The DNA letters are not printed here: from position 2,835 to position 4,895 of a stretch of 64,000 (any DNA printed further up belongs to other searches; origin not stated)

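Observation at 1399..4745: Translationally coupled tandem paralogs encoding secreted proteins with a secretin-N-like '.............' motif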

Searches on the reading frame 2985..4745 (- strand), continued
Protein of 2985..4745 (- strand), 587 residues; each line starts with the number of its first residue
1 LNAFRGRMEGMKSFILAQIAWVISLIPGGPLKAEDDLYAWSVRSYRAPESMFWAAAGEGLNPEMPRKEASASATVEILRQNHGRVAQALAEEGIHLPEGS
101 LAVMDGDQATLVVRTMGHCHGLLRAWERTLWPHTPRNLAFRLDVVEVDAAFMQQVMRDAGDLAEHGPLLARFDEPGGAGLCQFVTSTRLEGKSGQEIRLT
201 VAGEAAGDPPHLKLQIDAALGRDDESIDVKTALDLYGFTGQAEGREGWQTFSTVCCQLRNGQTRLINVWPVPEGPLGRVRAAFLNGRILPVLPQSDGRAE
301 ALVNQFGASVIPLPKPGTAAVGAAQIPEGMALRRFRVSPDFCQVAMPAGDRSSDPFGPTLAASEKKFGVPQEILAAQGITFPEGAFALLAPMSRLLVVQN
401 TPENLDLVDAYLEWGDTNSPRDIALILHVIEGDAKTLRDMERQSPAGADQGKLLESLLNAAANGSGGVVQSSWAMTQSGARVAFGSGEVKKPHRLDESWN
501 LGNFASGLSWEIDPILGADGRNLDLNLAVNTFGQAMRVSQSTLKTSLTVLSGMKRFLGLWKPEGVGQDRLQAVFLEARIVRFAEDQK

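Call 33: fold_search(model_id=the predicted structure, library=pdb)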
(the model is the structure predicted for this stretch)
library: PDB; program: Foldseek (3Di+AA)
matches with E <= 10: 676; with E <= 0.001: 28
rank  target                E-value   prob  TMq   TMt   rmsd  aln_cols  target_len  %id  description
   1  5tcr_A                4.3e-08  1.00  0.17  0.20  35.1       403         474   12  Atomic model of the Salmonella SPI-1 type III secretion injectisome basal body proteins InvG, PrgH, and PrgK (released 2016-12-21)
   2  5tcq_A                1.2e-07  1.00  0.17  0.27  20.1       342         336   14  Near-atomic resolution cryo-EM structure of the Salmonella SPI-1 type III secretion injectisome secretin InvG (released 2016-12-21)
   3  6q14_A                3.4e-07  1.00  0.17  0.20  30.7       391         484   13  Structure of the Salmonella SPI-1 injectisome NC-base (released 2019-10-23)
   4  7ah9_5E               3.8e-07  1.00  0.18  0.20  32.1       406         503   12  Substrate-engaged type 3 secretion system needle complex from Salmonella enterica typhimurium - SpaR state 1 (released 2021-03-17)
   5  7ah9_5K               4.2e-07  1.00  0.13  0.15  28.8       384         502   10  Substrate-engaged type 3 secretion system needle complex from Salmonella enterica typhimurium - SpaR state 1 (released 2021-03-17)
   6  6q14_B                4.7e-07  1.00  0.14  0.16  28.8       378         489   11  Structure of the Salmonella SPI-1 injectisome NC-base (released 2019-10-23)
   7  7ah9_5J               4.7e-07  1.00  0.14  0.15  30.1       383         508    9  Substrate-engaged type 3 secretion system needle complex from Salmonella enterica typhimurium - SpaR state 1 (released 2021-03-17)
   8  7ofh_A                5.0e-07  1.00  0.17  0.37  13.4       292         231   16  CryoEM structure of the outer membrane secretin pore pIV from the f1 filamentous bacteriophage. (released 2021-11-03)
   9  7ah9_5B               5.0e-07  1.00  0.16  0.18  36.0       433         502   11  Substrate-engaged type 3 secretion system needle complex from Salmonella enterica typhimurium - SpaR state 1 (released 2021-03-17)
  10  6i1x_A                6.9e-07  1.00  0.15  0.18  35.2       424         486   11  Aeromonas hydrophila ExeD (released 2019-04-10)
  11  7ah9_5P               7.3e-07  1.00  0.17  0.19  33.5       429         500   11  Substrate-engaged type 3 secretion system needle complex from Salmonella enterica typhimurium - SpaR state 1 (released 2021-03-17)
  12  6pee_A                7.3e-07  1.00  0.14  0.22  24.2       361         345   11  InvG secretin domain beta-barrel from Salmonella SPI-1 injectisome NC-base (released 2019-10-23)
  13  7ah9_5N               8.1e-07  1.00  0.16  0.18  37.3       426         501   13  Substrate-engaged type 3 secretion system needle complex from Salmonella enterica typhimurium - SpaR state 1 (released 2021-03-17)
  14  8co1_A1               8.6e-07  1.00  0.15  0.14  37.4       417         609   11  Type II Secretion System (released 2024-04-10)
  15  7ah9_5M               1.1e-06  1.00  0.18  0.20  36.0       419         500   13  Substrate-engaged type 3 secretion system needle complex from Salmonella enterica typhimurium - SpaR state 1 (released 2021-03-17)
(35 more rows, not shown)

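Call 42: find_related_loci(query=A3, collection=genome_contigs, flank=10000)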
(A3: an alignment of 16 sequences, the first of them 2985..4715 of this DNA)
Query A3 (577 aa) in genome_contigs; peptide patterns used: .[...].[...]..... (x = any residue, [..] = any of these).
93 stretches matched a pattern; 31 encode a relative of the query (tblastn E <= 1e-3); 31 distinct loci.
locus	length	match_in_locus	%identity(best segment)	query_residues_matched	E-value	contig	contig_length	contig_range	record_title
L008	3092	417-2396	28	30-577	2e-66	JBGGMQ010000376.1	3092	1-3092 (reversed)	MAG: Verrucomicrobium sp. isolate bin.020 k141_1955457, whole genome shotgun sequence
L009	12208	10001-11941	28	13-576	3e-60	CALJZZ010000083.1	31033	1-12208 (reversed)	MAG TPA_asm: uncultured Verrucomicrobiaceae bacterium isolate SRR1506984_bin.23_CONCOCT_v1.1_MAG genome assembly, contig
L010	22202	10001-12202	26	30-570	5e-58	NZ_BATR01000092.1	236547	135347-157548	Verrucomicrobium sp. BvORR106, whole genome shotgun sequence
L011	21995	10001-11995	29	30-572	2e-57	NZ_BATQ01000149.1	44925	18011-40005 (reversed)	Verrucomicrobium sp. BvORR034, whole genome shotgun sequence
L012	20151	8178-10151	28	24-576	3e-56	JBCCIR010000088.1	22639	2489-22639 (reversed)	MAG: Verrucomicrobiota bacterium isolate P01_B01_bin.95 k141_1313314_length_22639_cov_13.0000, whole genome shotgun sequ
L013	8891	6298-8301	27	26-577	7e-60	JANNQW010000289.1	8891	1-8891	MAG: Verrucomicrobiota bacterium isolate SOY_31_metabat_403 SOY_31_k141_2258891, whole genome shotgun sequence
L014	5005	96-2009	27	26-576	1e-52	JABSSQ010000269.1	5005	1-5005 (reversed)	MAG: Verrucomicrobiales bacterium isolate DT_116 DT-Verrucomicrobiales-1_scaffold_269, whole genome shotgun sequence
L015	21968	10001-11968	26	1-574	2e-51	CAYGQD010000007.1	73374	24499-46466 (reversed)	MAG TPA_asm: uncultured Verrucomicrobiales bacterium isolate ERP117304_co3_220 genome assembly, contig: NODE_526_length_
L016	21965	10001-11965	28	20-576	1e-50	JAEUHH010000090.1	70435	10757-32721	MAG: Verrucomicrobiales bacterium isolate new MAG-12 k141_3171434, whole genome shotgun sequence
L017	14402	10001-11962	27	24-575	1e-49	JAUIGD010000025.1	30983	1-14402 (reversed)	MAG: Verrucomicrobiia bacterium isolate Co_bin.135 NODE_8810_length_30983_cov_1.184599, whole genome shotgun sequence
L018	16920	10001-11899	27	26-574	2e-47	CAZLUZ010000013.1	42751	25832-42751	MAG TPA_asm: uncultured Akkermansia sp. isolate SRP128890_co1_262 genome assembly, contig: NODE_1539_length_42751_cov_6.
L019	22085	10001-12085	24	1-577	6e-39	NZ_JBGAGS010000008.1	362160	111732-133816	MAG: Prosthecobacter sp. isolate MAG_MBR_H125.70 MBRH125-70_opera_contig_208, whole genome shotgun sequence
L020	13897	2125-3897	26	60-577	1e-43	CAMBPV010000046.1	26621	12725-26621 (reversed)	MAG: Prosthecobacter debontii isolate AE-24oct19-11 genome assembly, contig: AE-24oct19-C2416, whole genome shotgun sequ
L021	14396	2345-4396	24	3-570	2e-36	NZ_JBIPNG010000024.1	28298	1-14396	MAG: Prosthecobacter sp. isolate ME2018-04-20_3300034022_group8_bin2 Rohwer_bin2786_scaffold_613_c1, whole genome shotgu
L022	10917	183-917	29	318-548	7e-21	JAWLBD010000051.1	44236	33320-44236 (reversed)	MAG: Verrucomicrobiales bacterium isolate ABC1.123 ABC1.123.fa-51, whole genome shotgun sequence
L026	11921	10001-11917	30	25-576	9e-15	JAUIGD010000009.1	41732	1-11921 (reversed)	MAG: Verrucomicrobiia bacterium isolate Co_bin.135 NODE_6059_length_41732_cov_1.018027, whole genome shotgun sequence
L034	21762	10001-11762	26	361-570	2e-5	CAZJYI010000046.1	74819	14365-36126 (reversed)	MAG TPA_asm: uncultured Victivallales bacterium isolate binchicken_co97_160 genome assembly, contig: NODE_1227_length_74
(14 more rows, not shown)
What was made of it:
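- Closest known: Amuc_1098-type PilQ of Akkermansia and other PVC bacteria. Same: The taxonomic range is the same (call 42).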

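Call 51: predict_structure(alignment_id=A2)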
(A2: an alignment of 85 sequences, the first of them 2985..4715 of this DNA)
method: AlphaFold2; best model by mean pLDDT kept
length: 577 residues; sequences in the alignment: 85
mean_pLDDT: 87.2   pTM: 0.85
mean pLDDT of the five models: 87.2, 85.9, 85.5, 85.4, 85.1
residues with pLDDT >= 90: 361; 70-90: 142; 50-70: 64; < 50: 10
segments of 3 or more residues with pLDDT < 50: 336-341, 575-577
pLDDT, mean of each block of 10 residues (from residue 1): 80 66 76 94 76 93 98 94 91 96 94 90 94 95 95 95 79 94 97 84 96 93 83 70 96 96 84 97 96 98 80 72 85 60 64 61 94 92 85 95 76 96 95 89 95 92 96 92 64 85 95 96 68 95 96 84 96 60
secondary structure, 60 per line:
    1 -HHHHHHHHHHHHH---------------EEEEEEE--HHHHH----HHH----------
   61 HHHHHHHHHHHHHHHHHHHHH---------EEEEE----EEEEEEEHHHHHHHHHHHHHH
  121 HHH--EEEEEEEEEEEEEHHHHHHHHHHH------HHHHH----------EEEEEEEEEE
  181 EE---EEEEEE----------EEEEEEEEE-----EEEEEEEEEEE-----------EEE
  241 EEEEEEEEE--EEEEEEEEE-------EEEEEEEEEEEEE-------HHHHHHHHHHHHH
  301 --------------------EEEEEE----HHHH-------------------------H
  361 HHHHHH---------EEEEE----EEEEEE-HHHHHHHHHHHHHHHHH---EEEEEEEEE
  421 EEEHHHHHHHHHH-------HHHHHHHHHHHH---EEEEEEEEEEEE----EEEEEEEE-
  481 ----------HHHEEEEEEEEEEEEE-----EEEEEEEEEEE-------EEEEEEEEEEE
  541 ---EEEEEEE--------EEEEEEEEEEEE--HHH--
elements in order: H2-14 E30-36 H39-43 H61-81 E91-95 E100-106 H107-123 E126-138 H139-149 H156-160 E171-182 E186-191 E202-210 E216-226 E238-249 E252-260 E268-280 H288-300 E321-326 H331-334 H360-366 E376-380 E385-390 H392-408 E412-423 H424-433 H441-452 E456-467 E472-479 E494-506 E512-522 E530-540 E544-550 E559-570
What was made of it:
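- On Secretin superfamily (Pfam PF00263 core): AF2 pLDDT 87, pTM 0.85 (call 51). The model shows only helices 139-149/156-160 and 424-433/441-452 there (call 51).
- On Secretin N-domain / ring-building motif (N1-N3 type, Pfam PF03958): The secondary-structure order appears in both modules (call 51).
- The AF2 model built on 85 sequences has pLDDT 87.2 and pTM 0.85, with only helices between strand 1 and the first hairpin (call 51). The monomer model has a high pTM of 0.85, meaning a confidently fixed arrangement of the two modules (call 51).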

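Call 64: list_cluster_members(proteins=[P0011, P0012, P0013, P0015, P0016, P0025, P0030, P0033, P0037, P0049])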
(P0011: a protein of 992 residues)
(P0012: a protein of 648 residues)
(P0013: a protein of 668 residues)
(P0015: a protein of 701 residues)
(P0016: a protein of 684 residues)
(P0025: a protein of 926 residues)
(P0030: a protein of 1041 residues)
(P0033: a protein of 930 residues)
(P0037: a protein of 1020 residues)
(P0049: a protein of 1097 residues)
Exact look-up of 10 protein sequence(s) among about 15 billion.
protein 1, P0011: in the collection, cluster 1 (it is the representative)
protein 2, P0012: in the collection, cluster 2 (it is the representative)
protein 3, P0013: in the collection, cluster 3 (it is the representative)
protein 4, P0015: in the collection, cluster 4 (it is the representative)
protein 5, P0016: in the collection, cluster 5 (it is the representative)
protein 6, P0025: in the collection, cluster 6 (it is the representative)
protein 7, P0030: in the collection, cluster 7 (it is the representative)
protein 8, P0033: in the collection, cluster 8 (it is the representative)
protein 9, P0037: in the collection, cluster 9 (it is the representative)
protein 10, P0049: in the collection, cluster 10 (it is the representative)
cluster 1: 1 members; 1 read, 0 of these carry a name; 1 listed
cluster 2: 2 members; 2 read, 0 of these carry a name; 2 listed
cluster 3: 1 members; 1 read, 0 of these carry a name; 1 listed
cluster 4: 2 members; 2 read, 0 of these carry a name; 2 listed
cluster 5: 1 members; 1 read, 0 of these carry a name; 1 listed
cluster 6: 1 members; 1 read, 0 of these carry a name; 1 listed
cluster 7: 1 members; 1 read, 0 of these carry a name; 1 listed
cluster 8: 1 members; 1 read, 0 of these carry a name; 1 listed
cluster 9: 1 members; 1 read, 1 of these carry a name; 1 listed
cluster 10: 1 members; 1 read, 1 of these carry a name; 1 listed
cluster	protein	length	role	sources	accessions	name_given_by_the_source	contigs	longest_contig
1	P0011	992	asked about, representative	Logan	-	-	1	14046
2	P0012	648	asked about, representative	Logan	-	-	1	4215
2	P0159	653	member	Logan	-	-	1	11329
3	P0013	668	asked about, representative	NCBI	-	-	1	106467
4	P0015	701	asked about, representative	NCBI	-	-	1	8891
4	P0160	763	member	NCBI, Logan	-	-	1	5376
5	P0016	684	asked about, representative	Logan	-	-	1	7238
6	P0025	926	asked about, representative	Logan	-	-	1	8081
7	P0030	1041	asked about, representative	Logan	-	-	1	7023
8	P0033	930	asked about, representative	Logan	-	-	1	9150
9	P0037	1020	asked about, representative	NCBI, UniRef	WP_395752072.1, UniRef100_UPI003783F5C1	hypothetical protein [Prosthecobacter sp.] | hypothetical protein n=1 Tax=Prosthecobacter sp. TaxID=1965333 RepID=UPI003783F5C1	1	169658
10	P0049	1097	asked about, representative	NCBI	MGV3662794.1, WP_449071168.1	MAG: hypothetical protein ACO1TE_21600 [Prosthecobacter sp.]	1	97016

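Call 68: search_protein_families(library=pfam, proteins=[L034:4279-6036:+, L034:6251-7099:+, L034:7902-8498:+, L034:8399-9673:+, L034:12190-13989:-, L034:14138-15628:-, L026:2101-4410:+, L026:5130-6617:+, L026:6713-8503:+, L026:8761-9477:+], max_evalue=0.01)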
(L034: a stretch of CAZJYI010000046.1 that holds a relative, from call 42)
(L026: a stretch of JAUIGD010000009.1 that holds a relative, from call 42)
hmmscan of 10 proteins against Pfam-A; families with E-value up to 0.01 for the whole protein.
L034:4279-6036:+ (586 aa): 4 families
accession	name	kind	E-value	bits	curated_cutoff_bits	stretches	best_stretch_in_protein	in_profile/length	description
PF00113.28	Enolase_C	-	1.7e-131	438.4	21.5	1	302-584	2-289/296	Enolase, C-terminal TIM barrel domain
PF03952.21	Enolase_N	-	2.6e-59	199.5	35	1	166-296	1-131/131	Enolase, N-terminal domain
PF07476.17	MAAL_C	-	2.3e-05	24.1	27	1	448-552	109-221/249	Methylaspartate ammonia-lyase C-terminus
PF13378.12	MR_MLE_C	-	0.0011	19.1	29.4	1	430-546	56-168/219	Enolase C-terminal domain-like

L034:6251-7099:+ (283 aa): 1 family
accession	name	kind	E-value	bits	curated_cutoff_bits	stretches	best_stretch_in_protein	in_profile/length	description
PF21946.1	LppM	-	5.1e-05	24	27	1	123-236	44-140/153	LppM domain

L034:7902-8498:+ (199 aa): 0 families

L034:8399-9673:+ (425 aa): 1 family
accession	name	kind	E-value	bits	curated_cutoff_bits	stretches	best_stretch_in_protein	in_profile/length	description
PF00263.26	Secretin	-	9.7e-11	42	27.5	1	249-403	2-129/169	Bacterial type II and III secretion system protein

L034:12190-13989:- (600 aa): 3 families
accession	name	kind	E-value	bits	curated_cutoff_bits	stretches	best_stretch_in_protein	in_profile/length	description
PF00749.27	tRNA-synt_1c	-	1.4e-112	376.1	23.4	1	69-378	2-313/314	tRNA synthetases class I (E and Q), catalytic domain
PF03950.23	tRNA-synt_1c_C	-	8.9e-33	112.8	23.9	1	381-481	1-91/91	tRNA synthetases class I (E and Q), anti-codon binding domain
PF20974.2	tRNA-synt_1c_C2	-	5.4e-23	81.9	23.9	1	498-573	1-69/69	tRNA synthetases class I (E and Q), anti-codon binding domain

L034:14138-15628:- (497 aa): 2 families
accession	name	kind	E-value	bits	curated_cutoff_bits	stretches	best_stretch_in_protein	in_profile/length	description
PF00749.27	tRNA-synt_1c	-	1.2e-105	353.3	23.4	1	3-319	2-313/314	tRNA synthetases class I (E and Q), catalytic domain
PF19269.4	Anticodon_2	-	6.4e-31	108.1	23.6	1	333-471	1-141/141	Anticodon binding domain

L026:2101-4410:+ (770 aa): 3 families
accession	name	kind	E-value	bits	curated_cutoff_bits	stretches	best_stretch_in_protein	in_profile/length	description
PF00270.35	DEAD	-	2.5e-24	86.3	26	1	149-308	2-162/167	DEAD/DEAH box helicase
PF00271.37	Helicase_C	-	4.2e-18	66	23.5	1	360-453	17-110/110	Helicase conserved C-terminal domain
PF16124.10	RecQ_Zn_bind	-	2.8e-10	41.2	25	1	640-685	19-66/66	RecQ zinc-binding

L026:5130-6617:+ (496 aa): 4 families
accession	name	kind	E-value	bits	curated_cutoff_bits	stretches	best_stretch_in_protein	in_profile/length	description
PF00884.28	Sulfatase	-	2.1e-43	149.2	25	1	48-395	2-300/301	Sulfatase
PF16347.10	SGSH_C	-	3.3e-16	60.3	29.3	1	346-486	1-150/154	N-sulphoglucosamine sulphohydrolase, C-terminal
PF01663.27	Phosphodiest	-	1.3e-07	32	23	1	309-344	187-222/342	Type I phosphodiesterase / nucleotide pyrophosphatase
PF02995.22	DUF229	-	2.9e-05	23.4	25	1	305-349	305-349/496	Protein of unknown function (DUF229)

L026:6713-8503:+ (597 aa): 0 families

L026:8761-9477:+ (239 aa): 0 families
